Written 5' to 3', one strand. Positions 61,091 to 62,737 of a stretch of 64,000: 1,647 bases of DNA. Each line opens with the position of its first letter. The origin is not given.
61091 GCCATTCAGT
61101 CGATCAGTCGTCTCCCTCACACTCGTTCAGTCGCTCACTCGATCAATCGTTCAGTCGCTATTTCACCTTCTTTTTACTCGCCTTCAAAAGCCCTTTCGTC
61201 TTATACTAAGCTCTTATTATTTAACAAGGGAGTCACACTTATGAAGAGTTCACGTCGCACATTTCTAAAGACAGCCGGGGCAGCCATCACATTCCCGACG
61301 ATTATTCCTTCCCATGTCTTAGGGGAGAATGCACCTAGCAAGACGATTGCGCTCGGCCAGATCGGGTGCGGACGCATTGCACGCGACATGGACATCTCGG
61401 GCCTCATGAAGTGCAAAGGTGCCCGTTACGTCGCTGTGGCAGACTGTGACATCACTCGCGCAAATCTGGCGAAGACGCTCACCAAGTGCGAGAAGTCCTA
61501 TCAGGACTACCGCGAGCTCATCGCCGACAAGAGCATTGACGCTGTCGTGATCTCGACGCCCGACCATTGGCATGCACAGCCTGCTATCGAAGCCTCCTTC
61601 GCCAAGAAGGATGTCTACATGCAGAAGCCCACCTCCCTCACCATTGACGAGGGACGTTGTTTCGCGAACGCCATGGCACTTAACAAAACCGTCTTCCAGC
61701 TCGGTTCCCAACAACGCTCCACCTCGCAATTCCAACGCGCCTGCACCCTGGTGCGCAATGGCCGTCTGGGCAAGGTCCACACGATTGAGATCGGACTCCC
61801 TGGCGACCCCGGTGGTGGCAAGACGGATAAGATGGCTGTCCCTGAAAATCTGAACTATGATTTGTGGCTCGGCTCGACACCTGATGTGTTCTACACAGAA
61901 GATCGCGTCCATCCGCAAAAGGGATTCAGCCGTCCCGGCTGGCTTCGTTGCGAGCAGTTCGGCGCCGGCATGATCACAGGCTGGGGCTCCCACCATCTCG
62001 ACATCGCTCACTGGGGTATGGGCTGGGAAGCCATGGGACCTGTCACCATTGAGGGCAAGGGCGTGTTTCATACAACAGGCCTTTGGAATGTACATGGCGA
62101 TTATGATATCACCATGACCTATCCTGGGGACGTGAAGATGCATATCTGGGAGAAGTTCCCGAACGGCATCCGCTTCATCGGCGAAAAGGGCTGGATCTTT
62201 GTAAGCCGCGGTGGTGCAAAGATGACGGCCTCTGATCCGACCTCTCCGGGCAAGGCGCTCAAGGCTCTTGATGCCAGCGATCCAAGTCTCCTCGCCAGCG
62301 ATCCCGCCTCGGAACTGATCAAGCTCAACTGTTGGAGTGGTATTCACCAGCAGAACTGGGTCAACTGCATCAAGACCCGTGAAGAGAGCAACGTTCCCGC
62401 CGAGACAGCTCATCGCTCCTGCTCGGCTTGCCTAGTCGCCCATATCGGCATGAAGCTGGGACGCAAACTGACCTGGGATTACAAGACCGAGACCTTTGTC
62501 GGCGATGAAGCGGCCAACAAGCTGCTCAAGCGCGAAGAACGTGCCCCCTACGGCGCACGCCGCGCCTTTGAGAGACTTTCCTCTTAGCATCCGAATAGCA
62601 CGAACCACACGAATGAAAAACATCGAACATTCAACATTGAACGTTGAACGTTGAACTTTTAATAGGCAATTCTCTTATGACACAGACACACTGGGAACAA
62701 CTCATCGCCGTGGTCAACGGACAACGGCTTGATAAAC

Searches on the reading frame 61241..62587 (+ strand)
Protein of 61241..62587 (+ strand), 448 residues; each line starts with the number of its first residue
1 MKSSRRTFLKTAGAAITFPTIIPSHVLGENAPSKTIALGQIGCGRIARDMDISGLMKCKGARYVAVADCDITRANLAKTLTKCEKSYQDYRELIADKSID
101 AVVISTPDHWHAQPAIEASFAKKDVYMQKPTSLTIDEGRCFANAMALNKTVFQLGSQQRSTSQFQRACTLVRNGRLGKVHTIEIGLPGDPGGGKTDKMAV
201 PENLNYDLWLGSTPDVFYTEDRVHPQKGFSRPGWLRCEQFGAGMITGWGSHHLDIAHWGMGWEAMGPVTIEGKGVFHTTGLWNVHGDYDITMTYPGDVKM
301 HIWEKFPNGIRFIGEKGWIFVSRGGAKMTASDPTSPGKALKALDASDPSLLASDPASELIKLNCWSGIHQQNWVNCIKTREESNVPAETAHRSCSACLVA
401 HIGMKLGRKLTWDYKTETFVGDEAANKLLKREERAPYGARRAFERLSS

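Call 34: search_protein_families(library=pfam, proteins=[window:61241-62587:+], max_evalue=0.0001)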
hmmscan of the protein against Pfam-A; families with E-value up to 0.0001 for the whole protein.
window:61241-62587:+ (448 aa): 3 families
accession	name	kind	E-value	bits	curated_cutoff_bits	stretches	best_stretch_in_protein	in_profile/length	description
PF19051.5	GFO_IDH_MocA_C2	-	1.6e-18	67.6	23.3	2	370-437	185-252/254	Oxidoreductase family, C-terminal alpha/beta domain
PF01408.29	GFO_IDH_MocA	-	3e-13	50.9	24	1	40-154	5-118/120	Oxidoreductase family, NAD-binding Rossmann fold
PF22725.1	GFO_IDH_MocA_C3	-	6.2e-06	26.7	27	0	227-318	30-122/124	GFO/IDH/MocA C-terminal domain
